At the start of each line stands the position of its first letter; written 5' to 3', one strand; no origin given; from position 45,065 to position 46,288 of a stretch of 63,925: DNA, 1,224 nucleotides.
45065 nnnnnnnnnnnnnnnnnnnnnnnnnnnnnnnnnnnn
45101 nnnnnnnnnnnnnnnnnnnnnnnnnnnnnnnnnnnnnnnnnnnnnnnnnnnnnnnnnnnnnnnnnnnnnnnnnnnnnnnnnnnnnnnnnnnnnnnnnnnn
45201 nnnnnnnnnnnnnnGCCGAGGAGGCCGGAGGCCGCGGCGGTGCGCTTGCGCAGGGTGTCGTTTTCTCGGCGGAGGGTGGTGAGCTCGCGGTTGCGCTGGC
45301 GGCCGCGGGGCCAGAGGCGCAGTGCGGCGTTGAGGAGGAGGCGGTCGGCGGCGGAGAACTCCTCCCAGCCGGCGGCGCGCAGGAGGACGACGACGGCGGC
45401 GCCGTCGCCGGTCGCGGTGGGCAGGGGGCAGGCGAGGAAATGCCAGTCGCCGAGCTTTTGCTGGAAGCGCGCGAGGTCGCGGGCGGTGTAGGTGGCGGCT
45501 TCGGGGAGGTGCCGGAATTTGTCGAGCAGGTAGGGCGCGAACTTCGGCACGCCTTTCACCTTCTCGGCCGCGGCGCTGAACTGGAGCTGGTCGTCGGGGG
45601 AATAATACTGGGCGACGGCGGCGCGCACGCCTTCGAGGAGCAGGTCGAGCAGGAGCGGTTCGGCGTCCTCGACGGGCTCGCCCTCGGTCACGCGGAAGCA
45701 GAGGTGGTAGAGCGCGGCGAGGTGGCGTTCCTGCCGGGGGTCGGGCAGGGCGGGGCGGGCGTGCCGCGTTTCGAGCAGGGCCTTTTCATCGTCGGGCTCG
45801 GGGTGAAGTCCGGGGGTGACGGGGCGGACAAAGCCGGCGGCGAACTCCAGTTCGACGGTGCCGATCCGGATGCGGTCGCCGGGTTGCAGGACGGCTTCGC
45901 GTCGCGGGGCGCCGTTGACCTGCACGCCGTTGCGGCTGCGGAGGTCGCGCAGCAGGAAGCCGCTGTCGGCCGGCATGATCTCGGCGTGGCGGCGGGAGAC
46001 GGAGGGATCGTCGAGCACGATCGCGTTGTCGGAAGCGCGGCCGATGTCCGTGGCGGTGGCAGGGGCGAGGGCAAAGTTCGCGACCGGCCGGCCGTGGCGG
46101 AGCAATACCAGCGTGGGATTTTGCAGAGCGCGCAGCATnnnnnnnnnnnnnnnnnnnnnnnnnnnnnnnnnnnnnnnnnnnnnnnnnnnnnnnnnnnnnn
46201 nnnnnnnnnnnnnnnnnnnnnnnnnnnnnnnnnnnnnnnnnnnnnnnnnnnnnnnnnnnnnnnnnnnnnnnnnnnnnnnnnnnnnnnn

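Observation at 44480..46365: FHA-domain bEBP encoded divergently from a sigma-54 promoter driving kinases: putative phospho-Thr to sigma-54 feedback loop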

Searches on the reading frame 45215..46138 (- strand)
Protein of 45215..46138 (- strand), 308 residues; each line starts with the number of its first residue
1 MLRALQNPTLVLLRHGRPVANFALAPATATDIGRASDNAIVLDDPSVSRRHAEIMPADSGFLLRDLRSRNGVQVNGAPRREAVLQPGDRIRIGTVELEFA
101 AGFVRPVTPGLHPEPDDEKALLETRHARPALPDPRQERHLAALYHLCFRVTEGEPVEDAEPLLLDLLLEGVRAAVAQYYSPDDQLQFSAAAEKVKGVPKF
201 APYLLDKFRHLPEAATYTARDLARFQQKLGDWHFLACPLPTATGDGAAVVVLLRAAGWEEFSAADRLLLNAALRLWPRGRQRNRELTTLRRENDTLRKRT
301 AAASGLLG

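Call 27: find_related_loci(query=A3, collection=genome_contigs, flank=10000)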
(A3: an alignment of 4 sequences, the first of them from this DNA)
Query A3 (308 aa) in genome_contigs; peptide patterns used: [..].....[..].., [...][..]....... (x = any residue, [..] = any of these).
53 stretches matched a pattern; 13 encode a relative of the query (tblastn E <= 1e-3); 13 distinct loci.
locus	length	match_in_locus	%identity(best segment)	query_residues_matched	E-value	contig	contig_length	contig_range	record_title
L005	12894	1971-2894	79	1-308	6e-154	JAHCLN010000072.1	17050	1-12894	MAG: Opitutaceae bacterium isolate TGS_VER1 VER1_72, whole genome shotgun sequence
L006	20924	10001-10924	79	1-308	4e-153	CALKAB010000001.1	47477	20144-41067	MAG TPA_asm: uncultured Opitutaceae bacterium isolate SRR1506984_bin.19_CONCOCT_v1.1_MAG genome assembly, contig: ERZ761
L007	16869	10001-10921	74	1-308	1e-148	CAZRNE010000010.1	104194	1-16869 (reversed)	MAG TPA_asm: uncultured Opitutaceae bacterium isolate binchicken_co130_43 genome assembly, contig: NODE_366_length_10419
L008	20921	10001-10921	74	1-308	1e-148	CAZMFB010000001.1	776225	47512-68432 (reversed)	MAG TPA_asm: uncultured Opitutaceae bacterium isolate SRP287453_co1_271 genome assembly, contig: NODE_1_length_776225_co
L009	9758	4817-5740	76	1-308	7e-147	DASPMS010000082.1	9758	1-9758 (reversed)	MAG TPA_asm: Opitutaceae bacterium isolate SMAG_U12099 k141_391207, whole genome shotgun sequence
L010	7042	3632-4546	71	1-308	3e-134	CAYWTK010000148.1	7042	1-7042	MAG TPA_asm: uncultured Opitutaceae bacterium isolate binchicken_co314_21 genome assembly, contig: NODE_6351_length_7042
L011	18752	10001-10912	69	1-306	5e-133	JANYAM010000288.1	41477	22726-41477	MAG: Opitutus sp. isolate GL140_5_metabat_305 GL140_5_k141_1243528, whole genome shotgun sequence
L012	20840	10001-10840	64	1-280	2e-98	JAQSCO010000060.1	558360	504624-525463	MAG: Lacunisphaera sp. isolate U-2020 MAG007 NODE_6_length_558360_cov_11.036468, whole genome shotgun sequence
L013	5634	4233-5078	60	1-279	4e-94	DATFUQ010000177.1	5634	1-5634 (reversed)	MAG TPA_asm: Lacunisphaera sp. isolate SMAG_U9441 k141_6545077, whole genome shotgun sequence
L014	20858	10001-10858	59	1-282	1e-92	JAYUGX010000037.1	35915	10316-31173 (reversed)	MAG: Lacunisphaera sp. isolate GFS_8284 GFS_8284_36, whole genome shotgun sequence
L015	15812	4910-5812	47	1-297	2e-68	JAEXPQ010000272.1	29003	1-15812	MAG: Verrucomicrobia bacterium isolate OH_HBrB_193 k127_245958, whole genome shotgun sequence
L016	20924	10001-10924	44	10-308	2e-66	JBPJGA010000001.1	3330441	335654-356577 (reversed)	Opitutaceae bacterium D2-102 NODE_1_length_3330441_cov_31.9812, whole genome shotgun sequence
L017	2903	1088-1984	43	10-305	6e-64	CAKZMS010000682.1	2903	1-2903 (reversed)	MAG TPA_asm: uncultured Opitutaceae bacterium isolate ERR2094171_bin.127_CONCOCT_v1.1_MAG genome assembly, contig: ERZ65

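Call 64: predict_structure(alignment_id=A2)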
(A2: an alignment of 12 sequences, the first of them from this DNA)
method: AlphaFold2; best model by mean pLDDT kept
length: 308 residues; sequences in the alignment: 12
mean_pLDDT: 84.6   pTM: 0.56
mean pLDDT of the five models: 84.6, 84.4, 84.0, 83.1, 82.9
residues with pLDDT >= 90: 148; 70-90: 118; 50-70: 28; < 50: 14
segments of 3 or more residues with pLDDT < 50: 1-3, 106-113, 306-308
pLDDT, mean of each block of 10 residues (from residue 1): 66 86 85 93 93 90 93 95 94 93 54 56 71 88 88 73 91 94 91 82 91 94 86 94 78 93 96 88 83 82 56
secondary structure, 60 per line:
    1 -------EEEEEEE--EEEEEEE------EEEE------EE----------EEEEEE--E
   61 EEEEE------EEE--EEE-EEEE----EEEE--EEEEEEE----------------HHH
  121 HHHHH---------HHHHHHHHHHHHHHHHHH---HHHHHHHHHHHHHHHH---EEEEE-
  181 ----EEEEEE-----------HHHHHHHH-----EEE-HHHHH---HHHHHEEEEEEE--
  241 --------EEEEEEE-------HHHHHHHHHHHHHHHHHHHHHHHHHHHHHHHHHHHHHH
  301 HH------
elements in order: E8-14 E17-23 E30-33 E52-57 E60-65 E72-74 E77-79 E81-84 E89-92 E95-101 H118-125 H135-152 H156-171 E175-179 E185-190 H202-209 E215-217 H219-223 H227-231 E232-238 E249-255 H263-302

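Call 93: search_protein_representatives(alignment_id=A2)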
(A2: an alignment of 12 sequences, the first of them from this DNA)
Query: 12 sequences, 309 profile positions. Proteins with E-value up to 0.001 (for the whole library): 193690; up to 1e-10: 63225; up to 1e-30: 1994. The best 150 are listed.
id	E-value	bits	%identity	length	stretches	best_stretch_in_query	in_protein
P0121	4.0e-114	397.5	-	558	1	5-309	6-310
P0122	2.1e-109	382.0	-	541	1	1-309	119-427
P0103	1.5e-107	375.9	-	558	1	5-305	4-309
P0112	3.5e-103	361.6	-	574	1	6-309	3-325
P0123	1.4e-100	353.0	-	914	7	19-106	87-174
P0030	2.3e-98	345.7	-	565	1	1-304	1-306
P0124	1.9e-95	336.2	-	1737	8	9-97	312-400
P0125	4.9e-93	328.3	-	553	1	6-308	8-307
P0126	1.9e-91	323.1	-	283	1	7-284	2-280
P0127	8.3e-86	304.5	-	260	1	1-244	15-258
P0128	9.6e-84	297.7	-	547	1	7-309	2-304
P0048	2.9e-79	283.0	-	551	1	7-306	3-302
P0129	4.5e-79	282.4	-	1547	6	17-118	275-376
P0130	3.7e-78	279.4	-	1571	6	26-115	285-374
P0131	1.4e-77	277.5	-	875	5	6-107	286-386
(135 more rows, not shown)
